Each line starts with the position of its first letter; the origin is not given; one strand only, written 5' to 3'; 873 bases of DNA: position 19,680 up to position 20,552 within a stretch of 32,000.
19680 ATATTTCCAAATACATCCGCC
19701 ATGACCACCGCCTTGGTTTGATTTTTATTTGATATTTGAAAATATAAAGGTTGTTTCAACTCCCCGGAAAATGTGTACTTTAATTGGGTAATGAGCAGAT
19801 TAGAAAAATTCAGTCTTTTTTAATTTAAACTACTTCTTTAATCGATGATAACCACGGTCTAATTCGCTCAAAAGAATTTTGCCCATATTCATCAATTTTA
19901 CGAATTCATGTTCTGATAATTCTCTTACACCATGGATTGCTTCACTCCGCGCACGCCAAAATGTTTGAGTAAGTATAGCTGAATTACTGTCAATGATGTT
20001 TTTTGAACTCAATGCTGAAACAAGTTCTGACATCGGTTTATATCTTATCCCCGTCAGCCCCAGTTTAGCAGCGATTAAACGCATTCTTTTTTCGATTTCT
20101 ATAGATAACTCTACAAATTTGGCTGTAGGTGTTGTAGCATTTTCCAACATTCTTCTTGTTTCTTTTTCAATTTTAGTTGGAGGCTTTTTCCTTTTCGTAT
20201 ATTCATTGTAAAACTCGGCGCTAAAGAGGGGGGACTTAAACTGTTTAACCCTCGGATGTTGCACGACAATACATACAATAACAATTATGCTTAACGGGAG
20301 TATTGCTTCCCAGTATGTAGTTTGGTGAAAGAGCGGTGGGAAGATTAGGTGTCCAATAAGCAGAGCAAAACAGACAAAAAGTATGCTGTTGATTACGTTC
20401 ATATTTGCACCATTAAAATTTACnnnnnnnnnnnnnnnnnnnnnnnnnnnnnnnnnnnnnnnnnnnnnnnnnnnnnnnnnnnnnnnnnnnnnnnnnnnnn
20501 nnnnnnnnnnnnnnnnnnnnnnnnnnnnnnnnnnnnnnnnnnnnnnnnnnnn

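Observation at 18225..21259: AT-rich four-gene accessory islet between the MATE exporter and nrdD: candidate uncharacterised defence or stress module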

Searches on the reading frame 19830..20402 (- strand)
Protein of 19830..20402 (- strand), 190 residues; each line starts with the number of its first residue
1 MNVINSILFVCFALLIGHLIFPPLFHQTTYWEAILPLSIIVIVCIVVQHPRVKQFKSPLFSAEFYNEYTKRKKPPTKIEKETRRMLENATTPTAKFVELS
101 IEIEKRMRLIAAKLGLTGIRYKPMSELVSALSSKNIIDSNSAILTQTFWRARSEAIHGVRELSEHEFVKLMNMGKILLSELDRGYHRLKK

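Call 3: search_protein_families(library=pfam, proteins=[window:19830-20402:-], max_evalue=1)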
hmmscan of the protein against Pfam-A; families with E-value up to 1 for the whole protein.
window:19830-20402:- (190 aa): 1 family
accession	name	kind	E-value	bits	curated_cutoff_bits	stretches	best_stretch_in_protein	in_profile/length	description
PF18555.7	MobL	-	0.034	13.6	28.5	1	60-114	195-249/383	MobL relaxases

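Call 4: search_protein_families(library=padloc, proteins=[window:19830-20402:-], max_evalue=1)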
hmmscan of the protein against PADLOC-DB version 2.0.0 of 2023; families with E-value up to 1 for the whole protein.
window:19830-20402:- (190 aa): 0 families

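Call 5: search_protein_families(library=ncbifam, proteins=[window:19830-20402:-], max_evalue=1)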
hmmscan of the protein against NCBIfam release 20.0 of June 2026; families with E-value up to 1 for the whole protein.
window:19830-20402:- (190 aa): 0 families

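Call 10: search_protein_families(library=phrogs, proteins=[window:19830-20402:-], max_evalue=1)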
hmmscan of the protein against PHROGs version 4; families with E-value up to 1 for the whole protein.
window:19830-20402:- (190 aa): 4 families
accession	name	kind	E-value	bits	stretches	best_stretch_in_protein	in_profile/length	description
phrog_8113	-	unknown function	0.0084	17.4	0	47-101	49-104/144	-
phrog_36028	-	DNA, RNA and nucleotide metabolism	0.088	13.2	1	91-172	190-271/320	RNA polymerase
phrog_3013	-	head and packaging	0.24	11.3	1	51-100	351-397/426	virion structural protein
phrog_27510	-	unknown function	0.27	12.2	1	78-109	4-35/138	-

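Call 23: find_homologous_proteins(query=window:19830-20402:-)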
Query window:19830-20402:- (190 aa): 5 proteins with E <= 0.001 among 114 candidates.
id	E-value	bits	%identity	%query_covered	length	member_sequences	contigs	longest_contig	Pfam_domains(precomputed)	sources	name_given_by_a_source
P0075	4.8e-119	413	100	100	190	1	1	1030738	-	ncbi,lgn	-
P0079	2.0e-101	356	86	100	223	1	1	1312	-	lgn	-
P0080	3.2e-82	293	74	99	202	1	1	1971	-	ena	-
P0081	8.8e-77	275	71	100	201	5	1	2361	-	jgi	-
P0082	2.6e-72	261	65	100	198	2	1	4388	-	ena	-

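Call 24: find_encoding_contigs(protein=P0082, flank=10000, max_places=4)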
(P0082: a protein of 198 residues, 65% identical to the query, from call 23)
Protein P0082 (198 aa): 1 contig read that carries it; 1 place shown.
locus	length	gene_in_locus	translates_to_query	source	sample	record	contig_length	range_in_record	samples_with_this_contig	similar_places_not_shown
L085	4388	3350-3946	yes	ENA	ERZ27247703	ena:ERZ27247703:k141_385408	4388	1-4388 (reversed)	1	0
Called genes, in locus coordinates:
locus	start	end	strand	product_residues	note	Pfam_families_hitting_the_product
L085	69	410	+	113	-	PF01849:NAC, PF19026:UBA_HYPK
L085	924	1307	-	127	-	PF00413:Peptidase_M10 (weak)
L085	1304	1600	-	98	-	-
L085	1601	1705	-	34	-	-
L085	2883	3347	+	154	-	-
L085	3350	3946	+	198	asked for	-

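Call 25: find_encoding_contigs(protein=P0080, flank=10000, max_places=4)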
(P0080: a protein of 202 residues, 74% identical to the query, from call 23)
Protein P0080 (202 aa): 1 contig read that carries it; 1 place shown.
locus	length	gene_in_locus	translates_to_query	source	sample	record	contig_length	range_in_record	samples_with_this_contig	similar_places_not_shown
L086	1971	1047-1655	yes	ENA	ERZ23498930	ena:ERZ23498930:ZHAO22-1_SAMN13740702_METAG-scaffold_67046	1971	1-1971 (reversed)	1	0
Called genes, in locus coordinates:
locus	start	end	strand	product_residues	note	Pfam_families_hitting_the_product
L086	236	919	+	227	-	PF13643:DUF4145 (weak)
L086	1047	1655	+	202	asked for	-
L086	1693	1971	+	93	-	?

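Call 26: find_encoding_contigs(protein=P0081, flank=10000, max_places=4)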
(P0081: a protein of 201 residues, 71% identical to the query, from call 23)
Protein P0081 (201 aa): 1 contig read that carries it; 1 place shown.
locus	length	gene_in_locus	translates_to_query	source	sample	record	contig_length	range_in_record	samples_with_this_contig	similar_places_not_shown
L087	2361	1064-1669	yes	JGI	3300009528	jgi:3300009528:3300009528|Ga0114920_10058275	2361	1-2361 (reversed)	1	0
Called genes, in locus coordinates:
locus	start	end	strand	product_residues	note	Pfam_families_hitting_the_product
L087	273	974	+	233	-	PF13643:DUF4145 (weak)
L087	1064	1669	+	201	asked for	-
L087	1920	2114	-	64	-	-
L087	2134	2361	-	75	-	?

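Call 39: search_protein_families(library=pfam, proteins=[L083:5657-6280:+, L083:7521-8006:-, L083:8030-9169:-], max_evalue=0.1)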
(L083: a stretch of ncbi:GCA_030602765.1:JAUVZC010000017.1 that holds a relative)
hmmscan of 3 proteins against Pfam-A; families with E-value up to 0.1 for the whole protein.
L083:5657-6280:+ (207 aa): 2 families
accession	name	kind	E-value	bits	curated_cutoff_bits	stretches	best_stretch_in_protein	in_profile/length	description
PF01007.26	IRK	-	0.064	13.5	22.7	0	53-98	16-61/141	Inward rectifier potassium channel transmembrane domain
PF13567.11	DUF4131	-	0.088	12.9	31.6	0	83-168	8-87/165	Domain of unknown function (DUF4131)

L083:7521-8006:- (161 aa): 0 families

L083:8030-9169:- (379 aa): 1 family
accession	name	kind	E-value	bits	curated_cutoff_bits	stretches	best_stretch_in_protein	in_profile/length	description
PF10353.14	DUF2430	-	0.072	13.9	24.6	0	7-73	2-62/107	Protein of unknown function (DUF2430)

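Call 40: search_protein_families(library=padloc, proteins=[L083:5657-6280:+, L083:7521-8006:-, L083:8030-9169:-], max_evalue=0.1)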
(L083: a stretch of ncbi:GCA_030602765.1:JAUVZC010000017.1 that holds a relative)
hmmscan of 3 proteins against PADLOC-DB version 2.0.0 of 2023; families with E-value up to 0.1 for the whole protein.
L083:5657-6280:+ (207 aa): 0 families

L083:7521-8006:- (161 aa): 2 families
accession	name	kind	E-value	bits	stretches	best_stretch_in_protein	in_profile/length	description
PDLC03836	DzbB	-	0.00092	16.8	1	57-140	248-321/341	-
PDLC01873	CARF3--CARF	-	0.0087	14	1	42-102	140-198/208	-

L083:8030-9169:- (379 aa): 0 families
